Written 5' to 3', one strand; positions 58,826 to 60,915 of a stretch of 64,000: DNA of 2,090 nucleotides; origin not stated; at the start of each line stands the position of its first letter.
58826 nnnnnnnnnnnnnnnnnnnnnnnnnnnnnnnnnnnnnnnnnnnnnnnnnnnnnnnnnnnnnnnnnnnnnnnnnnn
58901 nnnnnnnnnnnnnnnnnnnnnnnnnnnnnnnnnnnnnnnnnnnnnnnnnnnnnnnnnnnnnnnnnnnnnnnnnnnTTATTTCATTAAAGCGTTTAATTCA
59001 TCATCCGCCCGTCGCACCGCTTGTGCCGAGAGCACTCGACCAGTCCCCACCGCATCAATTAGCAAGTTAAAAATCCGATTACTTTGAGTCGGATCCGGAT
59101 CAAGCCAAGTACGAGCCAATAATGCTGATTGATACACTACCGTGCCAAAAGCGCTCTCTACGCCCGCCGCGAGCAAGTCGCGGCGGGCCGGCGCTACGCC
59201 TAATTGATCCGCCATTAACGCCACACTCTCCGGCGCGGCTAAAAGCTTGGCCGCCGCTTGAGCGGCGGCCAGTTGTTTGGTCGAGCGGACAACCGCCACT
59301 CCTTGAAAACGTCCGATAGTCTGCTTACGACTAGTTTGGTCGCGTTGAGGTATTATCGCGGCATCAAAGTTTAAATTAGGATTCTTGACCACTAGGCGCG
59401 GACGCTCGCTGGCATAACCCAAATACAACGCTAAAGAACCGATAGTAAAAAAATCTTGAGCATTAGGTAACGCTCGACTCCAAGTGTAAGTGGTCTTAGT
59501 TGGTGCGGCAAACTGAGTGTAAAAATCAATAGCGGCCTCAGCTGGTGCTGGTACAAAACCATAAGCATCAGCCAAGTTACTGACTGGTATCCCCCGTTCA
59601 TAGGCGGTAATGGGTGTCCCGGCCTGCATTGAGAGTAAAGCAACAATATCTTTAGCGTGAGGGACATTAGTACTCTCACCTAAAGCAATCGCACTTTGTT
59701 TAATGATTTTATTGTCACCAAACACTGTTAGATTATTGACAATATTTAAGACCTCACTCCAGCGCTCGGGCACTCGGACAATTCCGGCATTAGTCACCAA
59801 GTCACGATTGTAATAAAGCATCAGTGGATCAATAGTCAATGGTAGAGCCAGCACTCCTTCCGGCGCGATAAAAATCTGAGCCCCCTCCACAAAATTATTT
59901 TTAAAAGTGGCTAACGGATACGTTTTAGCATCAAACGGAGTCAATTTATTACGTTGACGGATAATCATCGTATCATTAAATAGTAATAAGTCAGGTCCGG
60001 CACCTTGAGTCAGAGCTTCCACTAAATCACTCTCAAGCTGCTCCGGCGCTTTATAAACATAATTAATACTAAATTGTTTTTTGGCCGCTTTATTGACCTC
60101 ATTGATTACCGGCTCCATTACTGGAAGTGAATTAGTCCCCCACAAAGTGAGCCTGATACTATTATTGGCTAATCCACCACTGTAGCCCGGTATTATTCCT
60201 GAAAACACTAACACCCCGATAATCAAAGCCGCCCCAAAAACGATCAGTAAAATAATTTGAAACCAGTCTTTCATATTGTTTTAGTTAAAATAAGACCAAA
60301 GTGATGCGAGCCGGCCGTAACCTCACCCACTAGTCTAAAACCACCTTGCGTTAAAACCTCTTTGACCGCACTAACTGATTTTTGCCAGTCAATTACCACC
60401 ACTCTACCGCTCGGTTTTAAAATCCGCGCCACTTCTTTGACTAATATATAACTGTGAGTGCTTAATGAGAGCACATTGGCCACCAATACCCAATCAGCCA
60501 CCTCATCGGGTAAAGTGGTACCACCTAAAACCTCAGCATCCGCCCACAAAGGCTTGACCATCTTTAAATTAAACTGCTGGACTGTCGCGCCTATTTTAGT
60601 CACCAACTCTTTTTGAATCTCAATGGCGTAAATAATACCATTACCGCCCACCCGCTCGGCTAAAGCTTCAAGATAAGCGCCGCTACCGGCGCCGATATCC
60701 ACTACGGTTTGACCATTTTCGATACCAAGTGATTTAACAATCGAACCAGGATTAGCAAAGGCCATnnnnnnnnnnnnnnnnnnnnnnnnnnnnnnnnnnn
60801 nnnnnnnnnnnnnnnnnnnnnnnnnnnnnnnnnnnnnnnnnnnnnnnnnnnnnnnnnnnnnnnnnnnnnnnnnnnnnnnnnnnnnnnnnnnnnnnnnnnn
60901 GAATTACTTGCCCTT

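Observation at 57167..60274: Tandem array of four paralogous secreted two-helix pilin-like proteins next to a lone membrane-anchored solute-binding-like protein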

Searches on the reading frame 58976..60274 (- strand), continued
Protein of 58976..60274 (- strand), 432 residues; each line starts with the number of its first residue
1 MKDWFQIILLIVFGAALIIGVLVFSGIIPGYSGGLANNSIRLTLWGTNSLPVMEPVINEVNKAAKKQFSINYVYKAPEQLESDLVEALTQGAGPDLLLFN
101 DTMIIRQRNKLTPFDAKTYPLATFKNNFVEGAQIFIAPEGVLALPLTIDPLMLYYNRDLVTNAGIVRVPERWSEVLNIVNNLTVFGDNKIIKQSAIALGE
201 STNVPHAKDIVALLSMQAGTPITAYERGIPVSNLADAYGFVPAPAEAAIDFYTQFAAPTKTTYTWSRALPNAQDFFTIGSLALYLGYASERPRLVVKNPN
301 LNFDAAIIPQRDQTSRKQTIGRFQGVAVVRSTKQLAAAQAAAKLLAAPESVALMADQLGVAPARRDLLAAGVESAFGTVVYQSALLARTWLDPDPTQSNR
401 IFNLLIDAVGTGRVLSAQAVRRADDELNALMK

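Call 60: predict_structure(alignment_id=A3)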
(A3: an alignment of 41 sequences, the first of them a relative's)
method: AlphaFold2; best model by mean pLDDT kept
length: 549 residues; sequences in the alignment: 41
mean_pLDDT: 91.7   pTM: 0.76
mean pLDDT of the five models: 91.7, 90.6, 90.1, 89.6, 88.8
residues with pLDDT >= 90: 430; 70-90: 76; 50-70: 42; < 50: 1
segments of 3 or more residues with pLDDT < 50: none
pLDDT, mean of each block of 10 residues (from residue 1): 86 90 71 75 97 94 96 97 96 96 95 97 98 95 98 98 97 97 95 96 96 95 87 91 95 96 96 98 98 97 98 94 98 97 97 96 98 98 97 97 97 97 97 74 58 62 78 86 92 93 94 93 87 82 66
secondary structure, 60 per line:
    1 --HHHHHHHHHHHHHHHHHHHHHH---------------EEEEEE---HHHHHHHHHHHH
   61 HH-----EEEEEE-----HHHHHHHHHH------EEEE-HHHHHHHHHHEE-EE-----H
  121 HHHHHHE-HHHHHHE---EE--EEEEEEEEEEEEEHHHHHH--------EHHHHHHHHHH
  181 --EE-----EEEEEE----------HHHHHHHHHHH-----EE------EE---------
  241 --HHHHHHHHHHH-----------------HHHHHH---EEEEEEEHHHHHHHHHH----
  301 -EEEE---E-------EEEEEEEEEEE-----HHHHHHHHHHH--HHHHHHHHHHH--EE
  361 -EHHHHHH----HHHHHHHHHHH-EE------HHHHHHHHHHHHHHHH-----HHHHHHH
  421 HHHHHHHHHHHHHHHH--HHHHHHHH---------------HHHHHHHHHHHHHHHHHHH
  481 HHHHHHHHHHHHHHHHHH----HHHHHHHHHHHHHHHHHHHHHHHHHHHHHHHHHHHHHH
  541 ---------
elements in order: H3-24 E40-45 H49-62 E68-73 H79-88 E95-98 H100-109 H120-126 H129-134 E143-155 H156-161 H171-180 E190-195 H206-216 H243-253 H271-276 E280-286 H287-296 E302-305 E317-327 H333-343 H346-356 H363-368 H373-383 H393-408 H414-436 H439-446 H462-498 H503-540
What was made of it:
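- That would tether slot 1 to the membrane and argues against slot 1 travelling to the tip of a long filament (call 60).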

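Call 64: fold_search(model_id=the predicted structure, library=pdb)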
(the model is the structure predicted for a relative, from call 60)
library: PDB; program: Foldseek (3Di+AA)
matches with E <= 10: 1373; with E <= 0.001: 1064
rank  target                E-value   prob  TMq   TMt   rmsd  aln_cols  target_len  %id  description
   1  6dts_B                5.8e-21  1.00  0.53  0.73   4.9       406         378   20  Maltotetraose bound T. maritima MalE2 (released 2018-09-19)
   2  6dts_A                1.4e-20  1.00  0.53  0.74   4.8       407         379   20  Maltotetraose bound T. maritima MalE2 (released 2018-09-19)
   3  4r9g_A                4.2e-20  1.00  0.51  0.68   6.2       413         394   19  CpMnBP1 with Mannotriose Bound (released 2014-10-29)
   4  2fnc_A                4.4e-20  1.00  0.53  0.73   4.9       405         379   20  Thermotoga maritima maltotriose binding protein bound with maltotriose. (released 2007-01-16)
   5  5ci5_B                4.4e-20  1.00  0.52  0.69   5.4       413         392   21  Crystal Structure of an ABC transporter Solute Binding Protein from Thermotoga Lettingae TMO (Tlet_1705, TARGET EFI-51 (released 2015-07-22)
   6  5v6y_B                6.8e-20  1.00  0.49  0.49   5.8       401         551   19  Crystal structure of the human CLR:RAMP1 extracellular domain heterodimer with bound high-affinity and altered selecti (released 2018-01-31)
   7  7x0l_A                7.9e-20  1.00  0.55  0.71   5.4       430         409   16  Crystal structure of sugar binding protein CbpB complexed wtih cellotetraose from Clostridium thermocellum (released 2022-09-14)
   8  2ghb_A                8.8e-20  1.00  0.56  0.80   3.9       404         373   18  Thermotoga maritima maltotriose binding protein, ligand free form (released 2007-02-06)
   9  5yse_A                9.8e-20  1.00  0.55  0.74   5.1       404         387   16  Crystal structure of beta-1,2-glucooligosaccharide binding protein in complex with sophorotetraose (released 2018-05-02)
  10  5v6y_C                1.2e-19  1.00  0.49  0.49   9.7       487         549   17  Crystal structure of the human CLR:RAMP1 extracellular domain heterodimer with bound high-affinity and altered selecti (released 2018-01-31)
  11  5ci5_A                1.3e-19  1.00  0.53  0.70   5.1       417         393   21  Crystal Structure of an ABC transporter Solute Binding Protein from Thermotoga Lettingae TMO (Tlet_1705, TARGET EFI-51 (released 2015-07-22)
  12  8tlv_A                1.3e-19  1.00  0.51  0.62   8.3       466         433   18  Crystal structure of MBP and AF9 AHD fusion protein 4AQK in complex with peptidomimetic inhibitor 28 (released 2024-05-29)
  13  8ax5_A                1.4e-19  1.00  0.49  0.49   8.9       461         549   19  Crystal structure of a CGRP receptor ectodomain heterodimer bound to macrocyclic inhibitor HTL0029881 (released 2022-12-07)
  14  8dei_A                1.4e-19  1.00  0.57  0.66  31.6       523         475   17  Structure of the Cac1 KER domain (released 2023-07-05)
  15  7uaj_B                1.4e-19  1.00  0.48  0.51   6.1       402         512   20  Crystal structure of apo HPV16 E6 (released 2023-03-15)
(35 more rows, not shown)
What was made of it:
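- On ABC-importer solute-binding protein, family 1 / MalE-like: The AF2 model with Foldseek gives TM-scores of 0.7-0.8, normalised to the target, to oligosaccharide SBPs (calls 60, 64).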

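Call 68: search_protein_families(library=phrogs, proteins=[window:58976-60274:-], max_evalue=0.01)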
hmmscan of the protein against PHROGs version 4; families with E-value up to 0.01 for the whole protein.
window:58976-60274:- (432 aa): 1 family
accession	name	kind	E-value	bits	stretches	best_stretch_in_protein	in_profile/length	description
phrog_21103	-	unknown function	0.0033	17.5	1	57-190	46-173/396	-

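Call 84: search_protein_representatives(alignment_id=A2)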
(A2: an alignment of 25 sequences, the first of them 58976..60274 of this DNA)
Query: 25 sequences, 433 profile positions. Proteins with E-value up to 0.001 (for the whole library): 9366; up to 1e-10: 3260; up to 1e-30: 1944. The best 150 are listed.
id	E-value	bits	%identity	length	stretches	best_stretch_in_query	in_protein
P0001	8.1e-179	611.3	-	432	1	1-432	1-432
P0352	2.4e-173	593.3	-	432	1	1-431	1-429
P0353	3.2e-172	589.6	-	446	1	2-431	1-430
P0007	4.1e-166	569.5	-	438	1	2-431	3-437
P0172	2.0e-163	560.6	-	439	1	3-432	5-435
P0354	2.1e-161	553.9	-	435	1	2-431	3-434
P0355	2.3e-160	550.5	-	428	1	2-432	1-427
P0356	3.2e-160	550.0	-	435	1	2-430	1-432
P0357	1.2e-159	548.2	-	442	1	3-432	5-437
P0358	8.0e-159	545.5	-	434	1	2-431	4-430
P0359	1.1e-157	541.7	-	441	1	2-432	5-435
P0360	2.1e-156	537.5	-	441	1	2-432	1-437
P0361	7.0e-156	535.8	-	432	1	2-431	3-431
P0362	7.7e-156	535.6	-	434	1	3-432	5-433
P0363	1.5e-155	534.6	-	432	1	2-431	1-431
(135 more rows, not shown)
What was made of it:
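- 58976..60274 (-): Orphan membrane-anchored MalE-like (family 1) solute-binding-like protein, 432 aa, with one conserved N-terminal TM helix. The family has 1,944 50%-identity clusters at E<=1e-30 (call 84).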

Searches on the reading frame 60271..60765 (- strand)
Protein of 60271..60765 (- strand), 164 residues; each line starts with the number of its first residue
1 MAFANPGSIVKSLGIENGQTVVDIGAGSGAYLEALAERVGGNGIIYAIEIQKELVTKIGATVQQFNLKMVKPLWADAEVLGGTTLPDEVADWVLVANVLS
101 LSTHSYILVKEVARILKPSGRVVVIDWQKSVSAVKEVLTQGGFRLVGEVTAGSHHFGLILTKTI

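Call 3: search_protein_families(library=pfam, proteins=[window:60271-60765:-], max_evalue=1)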
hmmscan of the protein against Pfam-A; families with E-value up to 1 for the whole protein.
window:60271-60765:- (164 aa): 29 families (the best 25 are shown)
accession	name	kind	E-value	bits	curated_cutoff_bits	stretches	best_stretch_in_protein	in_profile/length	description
PF13847.12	Methyltransf_31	-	3.7e-13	49.8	27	1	16-128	2-113/145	Methyltransferase domain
PF08241.18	Methyltransf_11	-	6.2e-12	46.4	21.2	1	22-124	1-95/95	Methyltransferase domain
PF13649.12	Methyltransf_25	-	1.1e-10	42.5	27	1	21-120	1-97/97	Methyltransferase domain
PF01209.24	Ubie_methyltran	-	1.6e-08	34.6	20.1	1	10-131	40-158/233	ubiE/COQ5 methyltransferase family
PF08242.18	Methyltransf_12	-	8.5e-07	30.1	30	1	22-122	1-98/98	Methyltransferase domain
PF01135.25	PCMT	-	9.8e-07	29.2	20.3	1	10-76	66-132/210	Protein-L-isoaspartate(D-aspartate) O-methyltransferase (PCMT)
PF13489.12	Methyltransf_23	-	3.3e-06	27.4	27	1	15-136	20-128/164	Methyltransferase domain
PF01728.25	FtsJ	-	1.5e-05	25.4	24.1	1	11-55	14-62/181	FtsJ-like methyltransferase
PF01269.23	Fibrillarin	-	6.4e-05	22.6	27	1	10-132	64-182/227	Fibrillarin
PF02390.23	Methyltransf_4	-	9.2e-05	22.4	24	1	19-80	3-64/173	Putative methyltransferase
PF08704.16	GCD14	-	0.00015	22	26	1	9-57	32-80/247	tRNA methyltransferase complex GCD14 subunit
PF00398.26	RrnaAD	-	0.00016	21.3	24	1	8-70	21-81/263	Ribosomal RNA adenine dimethylase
PF05219.18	DREV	-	0.00041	20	26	1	18-124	95-186/265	DREV methyltransferase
PF20922.3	Anamorsin_N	-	0.00044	20.4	27.1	1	85-128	47-91/163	Anamorsin, N-terminal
PF06325.19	PrmA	-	0.0012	18.9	22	1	16-145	160-279/296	Ribosomal protein L11 methyltransferase (PrmA)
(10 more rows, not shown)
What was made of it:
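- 60271..60765 (-): Small class-I SAM methyltransferase, co-directional with the SBP gene. Its stop overlaps the SBP start by 4 nt. It probably belongs to the same transcript; a functional link is unknown. Pfam Methyltransf_31/11/25 (call 3).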

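Call 4: search_protein_families(library=ncbifam, proteins=[window:60271-60765:-], max_evalue=1)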
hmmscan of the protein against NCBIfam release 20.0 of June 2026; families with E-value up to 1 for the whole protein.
window:60271-60765:- (164 aa): 74 families (the best 25 are shown)
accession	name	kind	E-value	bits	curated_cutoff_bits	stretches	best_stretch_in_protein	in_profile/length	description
NF041537.1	ArsM_AhpD_UU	exception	9.1e-15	54.3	510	1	14-127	73-183/345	arsenite methyltransferase/AhpD domain selenoprotein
NF047649.1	MTase_UXPK_star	exception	4.7e-13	48.8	460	1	13-128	72-185/283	methyltransferase/UXPK-star double selenoprotein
NF008823.0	PRK11873.1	subfamily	6.6e-13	48.8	263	1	14-126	74-183/272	arsenite methyltransferase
NF001240.0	PRK00216.1-1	equivalog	1.4e-12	47.3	378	1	11-140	57-185/251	bifunctional demethylmenaquinone methyltransferase/2-methoxy-6-polyprenyl-1,4-benzoquinol methylase UbiE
NF041536.1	ArsM_DUF2284_UU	exception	3.1e-12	45.6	575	1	13-129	71-185/459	arsenite methyltransferase/DUF2284 domain selenoprotein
NF052510.1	methyltran_MpqE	exception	3e-11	43.2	335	1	10-134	39-161/234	methyl-plastoquinone biosynthesis methyltransferase MpqE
NF045667.1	MTase_DVU1556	equivalog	2.2e-10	40.3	155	1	9-128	14-123/213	DVU_1556 family methyltransferase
NF001243.0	PRK00216.1-4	equivalog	1.3e-09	37.8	235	1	9-128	39-155/237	demethylmenaquinone methyltransferase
TIGR02469.1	CbiT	equivalog_domain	2.1e-09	37.7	78.3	1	10-124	12-120/124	precorrin-6Y C5,15-methyltransferase (decarboxylating) subunit CbiT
TIGR02752.1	MenG_heptapren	equivalog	4e-09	36.4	419.85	1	9-129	37-154/231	demethylmenaquinone methyltransferase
NF043040.1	corrin_prot_MT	hypoth_equivalog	7e-09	35.4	180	1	16-139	40-162/216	corrinoid protein-associated methyltransferase CpaM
NF001244.0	PRK00216.1-5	equivalog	4.8e-08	32.6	216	1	9-137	40-166/236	bifunctional demethylmenaquinone methyltransferase/2-methoxy-6-polyprenyl-1,4-benzoquinol methylase UbiE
TIGR01934.1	MenG_MenH_UbiE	subfamily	5.9e-08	32.3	158.35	1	9-134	31-151/223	ubiquinone/menaquinone biosynthesis methyltransferase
NF053511.1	tRNA_U34_MnmM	equivalog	1.5e-06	27.9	135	1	15-67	15-67/183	tRNA 5-(aminomethyl)-2-thiouridylate-methyltransferase MnmM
NF011493.0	PRK14901.1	equivalog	2.4e-06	26.7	540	1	9-95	246-333/447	16S rRNA (cytosine(967)-C(5))-methyltransferase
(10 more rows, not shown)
